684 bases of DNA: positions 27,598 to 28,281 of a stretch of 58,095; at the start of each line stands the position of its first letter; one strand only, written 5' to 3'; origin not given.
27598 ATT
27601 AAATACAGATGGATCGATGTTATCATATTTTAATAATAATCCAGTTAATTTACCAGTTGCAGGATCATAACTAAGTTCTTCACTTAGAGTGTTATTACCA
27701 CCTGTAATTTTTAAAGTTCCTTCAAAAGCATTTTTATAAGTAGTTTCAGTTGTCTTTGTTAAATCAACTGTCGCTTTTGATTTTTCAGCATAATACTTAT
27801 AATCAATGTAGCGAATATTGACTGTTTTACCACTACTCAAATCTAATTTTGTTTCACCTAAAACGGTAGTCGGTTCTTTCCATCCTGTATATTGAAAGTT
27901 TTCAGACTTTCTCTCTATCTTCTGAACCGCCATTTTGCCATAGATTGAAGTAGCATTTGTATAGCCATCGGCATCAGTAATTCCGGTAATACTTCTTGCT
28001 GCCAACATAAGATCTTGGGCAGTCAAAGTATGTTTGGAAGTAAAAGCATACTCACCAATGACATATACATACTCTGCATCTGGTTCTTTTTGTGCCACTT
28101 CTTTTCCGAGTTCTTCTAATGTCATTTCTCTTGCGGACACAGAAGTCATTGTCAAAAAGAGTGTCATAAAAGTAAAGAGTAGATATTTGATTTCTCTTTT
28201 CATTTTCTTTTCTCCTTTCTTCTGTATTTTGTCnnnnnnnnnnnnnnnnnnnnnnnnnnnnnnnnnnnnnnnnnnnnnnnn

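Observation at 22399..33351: Operon of an anchored Ig-like protein plus two giant secreted paralogues built from an unassigned ~150-170-aa module with a DxDG[DE]G motif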

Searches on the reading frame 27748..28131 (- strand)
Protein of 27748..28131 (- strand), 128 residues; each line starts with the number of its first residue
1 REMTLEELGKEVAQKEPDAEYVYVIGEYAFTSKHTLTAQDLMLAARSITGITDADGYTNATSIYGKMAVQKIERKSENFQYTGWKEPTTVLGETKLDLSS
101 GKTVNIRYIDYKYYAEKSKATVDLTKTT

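Call 45: find_related_loci(query=A2, collection=genome_contigs, flank=10000)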
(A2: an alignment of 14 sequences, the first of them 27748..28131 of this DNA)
Query A2 (128 aa) in genome_contigs; peptide patterns used: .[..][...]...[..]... (x = any residue, [..] = any of these).
88 stretches matched a pattern; 79 encode a relative of the query (tblastn E <= 1e-3); 76 distinct loci.
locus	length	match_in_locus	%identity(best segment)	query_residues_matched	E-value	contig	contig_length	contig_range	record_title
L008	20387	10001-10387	49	1-128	1e-34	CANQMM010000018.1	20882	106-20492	MAG: uncultured Bacilli bacterium isolate Lapin-013__bin24 genome assembly, contig: Lapin-013__NODE_1537_length_20882_co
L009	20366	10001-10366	53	1-122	4e-34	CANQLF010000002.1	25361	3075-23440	MAG: uncultured Bacilli bacterium isolate Lapin-022__bin69 genome assembly, contig: Lapin-022__NODE_1865_length_25361_co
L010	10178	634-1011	47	1-126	6e-33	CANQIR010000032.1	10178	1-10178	MAG: uncultured Bacilli bacterium isolate Lapin-027__bin52 genome assembly, contig: Lapin-027__NODE_6741_length_10178_co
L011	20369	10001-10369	49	1-122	5e-32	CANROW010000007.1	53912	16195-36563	MAG: uncultured Bacilli bacterium isolate Lapin-020__bin10 genome assembly, contig: Lapin-020__NODE_588_length_53912_cov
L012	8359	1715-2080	47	1-122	1e-31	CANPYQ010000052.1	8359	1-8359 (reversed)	MAG: uncultured Bacilli bacterium isolate Lapin-002__bin11 genome assembly, contig: Lapin-002__NODE_11334_length_8359_co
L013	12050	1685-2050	46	1-122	7e-31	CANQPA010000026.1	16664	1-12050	MAG: uncultured Bacilli bacterium isolate Lapin-032__bin42 genome assembly, contig: Lapin-032__NODE_5113_length_16664_co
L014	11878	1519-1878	46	1-124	1e-29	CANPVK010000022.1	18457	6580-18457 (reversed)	MAG: uncultured Bacilli bacterium isolate Lapin-001__bin29 genome assembly, contig: Lapin-001__NODE_3168_length_18457_co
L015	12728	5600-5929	50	1-113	2e-29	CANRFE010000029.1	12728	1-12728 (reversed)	MAG: uncultured Clostridia bacterium isolate Lapin-023__bin83 genome assembly, contig: Lapin-023__NODE_6396_length_12728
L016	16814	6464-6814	47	1-113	1e-28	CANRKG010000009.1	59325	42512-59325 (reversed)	MAG: uncultured Bacilli bacterium isolate Lapin-020__bin59 genome assembly, contig: Lapin-020__NODE_493_length_59325_cov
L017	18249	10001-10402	45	1-124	2e-28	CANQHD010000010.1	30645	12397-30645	MAG: uncultured Bacilli bacterium isolate Lapin-028__bin71 genome assembly, contig: Lapin-028__NODE_1555_length_30645_co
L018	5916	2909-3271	44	1-124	1e-27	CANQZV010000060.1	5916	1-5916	MAG: uncultured Clostridia bacterium isolate Lapin-017__bin31 genome assembly, contig: Lapin-017__NODE_11643_length_5916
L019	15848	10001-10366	42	1-122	1e-26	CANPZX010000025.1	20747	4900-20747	MAG: uncultured Bacilli bacterium isolate Lapin-002__bin30 genome assembly, contig: Lapin-002__NODE_3336_length_20747_co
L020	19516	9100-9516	45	1-128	6e-29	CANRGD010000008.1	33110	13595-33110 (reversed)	MAG: uncultured Bacilli bacterium isolate Lapin-022__bin68 genome assembly, contig: Lapin-022__NODE_1249_length_33110_co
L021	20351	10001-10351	43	1-119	7e-26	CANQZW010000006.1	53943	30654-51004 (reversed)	MAG: uncultured Bacilli bacterium isolate Lapin-016__bin9 genome assembly, contig: Lapin-016__NODE_514_length_53943_cov_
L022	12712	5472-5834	44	1-123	2e-25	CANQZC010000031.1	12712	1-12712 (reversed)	MAG: uncultured Bacilli bacterium isolate Lapin-018__bin68 genome assembly, contig: Lapin-018__NODE_4680_length_12712_co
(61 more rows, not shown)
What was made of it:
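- The habitat is a fibre-fermenting gut (call 45).
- Tried and rejected: The N-domain alignment was used instead (call 45).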

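Call 63: predict_structure(alignment_id=A4)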
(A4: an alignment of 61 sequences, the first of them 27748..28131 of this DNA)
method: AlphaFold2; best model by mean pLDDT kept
length: 128 residues; sequences in the alignment: 61
mean_pLDDT: 89.9   pTM: 0.78
mean pLDDT of the five models: 89.9, 89.1, 87.4, 85.1, 84.4
residues with pLDDT >= 90: 88; 70-90: 32; 50-70: 8; < 50: 0
segments of 3 or more residues with pLDDT < 50: none
pLDDT, mean of each block of 10 residues (from residue 1): 96 95 97 94 92 87 91 93 95 93 95 72 66
secondary structure, 60 per line:
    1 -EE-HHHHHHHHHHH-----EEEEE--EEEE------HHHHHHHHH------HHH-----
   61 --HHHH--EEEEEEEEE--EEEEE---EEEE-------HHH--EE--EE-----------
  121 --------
elements in order: H5-15 E21-25 E28-31 H38-46 H63-66 E69-77 E80-84 E88-91

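Call 65: fold_search(model_id=the predicted structure, library=pdb)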
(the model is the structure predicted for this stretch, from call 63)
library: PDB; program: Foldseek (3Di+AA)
matches with E <= 10: 204; with E <= 0.001: 0
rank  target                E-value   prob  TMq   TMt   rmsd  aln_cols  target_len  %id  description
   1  8c7u_A                2.3e-01  0.09  0.19  0.12  13.5       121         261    7  Transcriptional pleiotropic repressor CodY from Enterococcus faecalis in complex with Leu and a 30-bp DNA fragment enc (released 2023-06-28)
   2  7lo2_B                4.7e-01  0.09  0.20  0.08  16.4       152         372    7  S-adenosylmethionine synthetase cocrystallized with CTP (released 2021-03-31)
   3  7loo_B                5.4e-01  0.08  0.20  0.08  13.8       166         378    7  S-adenosyl methionine transferase cocrystallized with ATP (released 2021-09-15)
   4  7r2w                  5.7e-01  0.09  0.20  0.09  16.7       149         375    8  Mutant S-adenosylmethionine synthetase from E.coli complexed with AMPPNP and methionine (released 2022-07-13)
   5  7lo2_C                1.0e+00  0.06  0.20  0.09  13.9       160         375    8  S-adenosylmethionine synthetase cocrystallized with CTP (released 2021-03-31)
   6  3mpo_A                1.1e+00  0.07  0.19  0.13  11.8        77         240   12  The crystal structure of a hydrolase from Lactobacillus brevis (released 2010-05-12)
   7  7lnn_A                1.2e+00  0.05  0.19  0.08  16.2       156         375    9  E. coli S-adenosyl methionine transferase co-crystallized with guanosine-5'-imidotriphosphate (released 2021-03-31)
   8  7loo_R                1.2e+00  0.05  0.20  0.08  13.8       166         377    7  S-adenosyl methionine transferase cocrystallized with ATP (released 2021-09-15)
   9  7loz_A                1.2e+00  0.06  0.20  0.08  13.8       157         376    8  S-adenosylmethionine synthetase (released 2021-03-31)
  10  8bmv_A                1.3e+00  0.03  0.15  0.08  13.6        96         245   14  Ligand binding domain of the P. Putida receptor McpH in complex with Uric acid (released 2024-07-24)
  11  6z1f_I                1.4e+00  0.09  0.23  0.26   9.8       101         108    8  CryoEM structure of Rubisco Activase with its substrate Rubisco from Nostoc sp. (strain PCC7120) (released 2020-09-23)
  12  3mpo_C                1.5e+00  0.06  0.19  0.12  11.9        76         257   12  The crystal structure of a hydrolase from Lactobacillus brevis (released 2010-05-12)
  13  7lnn_B                1.5e+00  0.04  0.21  0.09  17.5       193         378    9  E. coli S-adenosyl methionine transferase co-crystallized with guanosine-5'-imidotriphosphate (released 2021-03-31)
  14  5tbf_A                1.6e+00  0.04  0.18  0.10  11.2       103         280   11  Crystal structure of SeMet derivatives of domain2 and domain 3 of RctB (released 2017-04-12)
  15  8bb1_A                1.7e+00  0.05  0.20  0.08  16.9       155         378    8  T3 SAM lyase in complex with S-adenosylmethionine synthase (released 2023-08-23)
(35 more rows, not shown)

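Call 70: search_protein_families(library=pfam, alignment_id=A4, max_evalue=1)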
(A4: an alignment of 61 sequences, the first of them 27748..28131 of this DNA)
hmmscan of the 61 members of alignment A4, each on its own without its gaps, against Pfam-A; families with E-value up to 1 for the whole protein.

A. member 1, window:27748-28131:- (128 aa): 1 family
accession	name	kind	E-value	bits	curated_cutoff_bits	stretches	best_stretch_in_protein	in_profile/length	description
PF05309.16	TraE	-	0.069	13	24.8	1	11-73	59-120/182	TraE protein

B. families by the number of members that match (of 61 scanned): 26 families (the first 25 are shown)
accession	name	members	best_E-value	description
PF02639.20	DUF188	2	0.0029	Uncharacterized BCR, YaiI/YqxD family COG1671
PF10867.13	DUF2664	2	0.042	Protein of unknown function (DUF2664)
PF19342.4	MGP3_C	1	0.0012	MGP3 C-terminal domain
PF19275.4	HflX_C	1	0.0061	HflX C-terminal domain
PF17420.7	GP17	1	0.0061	Superinfection exclusion gene product 17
PF11012.13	DUF2850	1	0.02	Protein of unknown function (DUF2850)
PF12918.12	TcdB_N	1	0.038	TcdB toxin N-terminal helical domain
PF16112.10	DUF4830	1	0.042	Domain of unknown function (DUF4830)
PF25632.1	Fusello_VP2_Capsid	1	0.043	Fusellovirus capsid protein VP2 family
PF16356.10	DUF4983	1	0.048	Domain of unknown function (DUF4983)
PF24650.2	TT1_Tal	1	0.05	Tal, N-terminal tail tube TT1 domain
PF04353.18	Rsd_AlgQ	1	0.052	Regulator of RNA polymerase sigma(70) subunit, Rsd/AlgQ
PF16339.10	DUF4969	1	0.054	Domain of unknown function (DUF4969)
PF21658.2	LNYV_PP_C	1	0.062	Lettuce necrotic yellow virus phosphoprotein C-terminal domain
PF05637.18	Glyco_transf_34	1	0.064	galactosyl transferase GMA12/MNN10 family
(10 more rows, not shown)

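Call 93: fold_search(model_id=the predicted structure, library=viral)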
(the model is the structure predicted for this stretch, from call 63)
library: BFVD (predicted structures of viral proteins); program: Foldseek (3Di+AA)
matches with E <= 10: 187; with E <= 0.001: 0
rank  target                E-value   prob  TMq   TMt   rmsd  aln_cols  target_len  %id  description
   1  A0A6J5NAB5            4.1e-01  0.10  0.24  0.15  13.3       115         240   13  Uncharacterized protein (Fragment) [uncultured Caudovirales phage]
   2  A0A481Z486            5.4e-01  0.18  0.25  0.11   6.6        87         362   11  Methyltransferase [Pithovirus LCPAC101]
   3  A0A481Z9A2            9.5e-01  0.06  0.24  0.16  16.1       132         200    9  SAM domain sterile alpha motif protein [Pithovirus LCPAC304]
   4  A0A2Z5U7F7            9.5e-01  0.04  0.20  0.12  13.3       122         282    9  Nuclear egress membrane protein [Rhinolophus gammaherpesvirus 1]
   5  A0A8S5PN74            1.1e+00  0.03  0.15  0.11  13.7       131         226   11  Uncharacterized protein [Myoviridae sp. ctwwN25]
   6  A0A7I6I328            1.2e+00  0.06  0.18  0.18  14.3       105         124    8  Uncharacterized protein [Pectobacterium phage A38]
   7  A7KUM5                1.2e+00  0.04  0.17  0.06  13.3       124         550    9  (no name in the UniProt tables at hand)
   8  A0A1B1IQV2            1.4e+00  0.07  0.17  0.31  14.6        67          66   13  (no name in the UniProt tables at hand)
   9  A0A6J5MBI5            1.6e+00  0.03  0.17  0.15  13.0       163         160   10  DUF669 domain-containing protein [uncultured Caudovirales phage]
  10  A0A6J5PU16            1.7e+00  0.02  0.14  0.13  11.0        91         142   10  Uncharacterized protein [uncultured Caudovirales phage]
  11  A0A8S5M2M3            1.8e+00  0.08  0.24  0.22  12.0       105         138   10  Uncharacterized protein [Siphoviridae sp. cttDR14]
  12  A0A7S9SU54            1.9e+00  0.02  0.18  0.17  14.2       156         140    8  Uncharacterized protein [Virus NIOZ-UU157]
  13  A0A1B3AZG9            2.0e+00  0.14  0.33  0.49   7.5        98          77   11  (no name in the UniProt tables at hand)
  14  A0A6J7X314            2.0e+00  0.02  0.15  0.03  19.6       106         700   14  Prohead protease [uncultured Caudovirales phage]
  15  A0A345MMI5            2.2e+00  0.06  0.24  0.23   8.2        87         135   13  (no name in the UniProt tables at hand)
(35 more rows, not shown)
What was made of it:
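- Tried and rejected: Foldseek of the N-domain against PDB and BFVD gave nothing (calls 65, 93).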
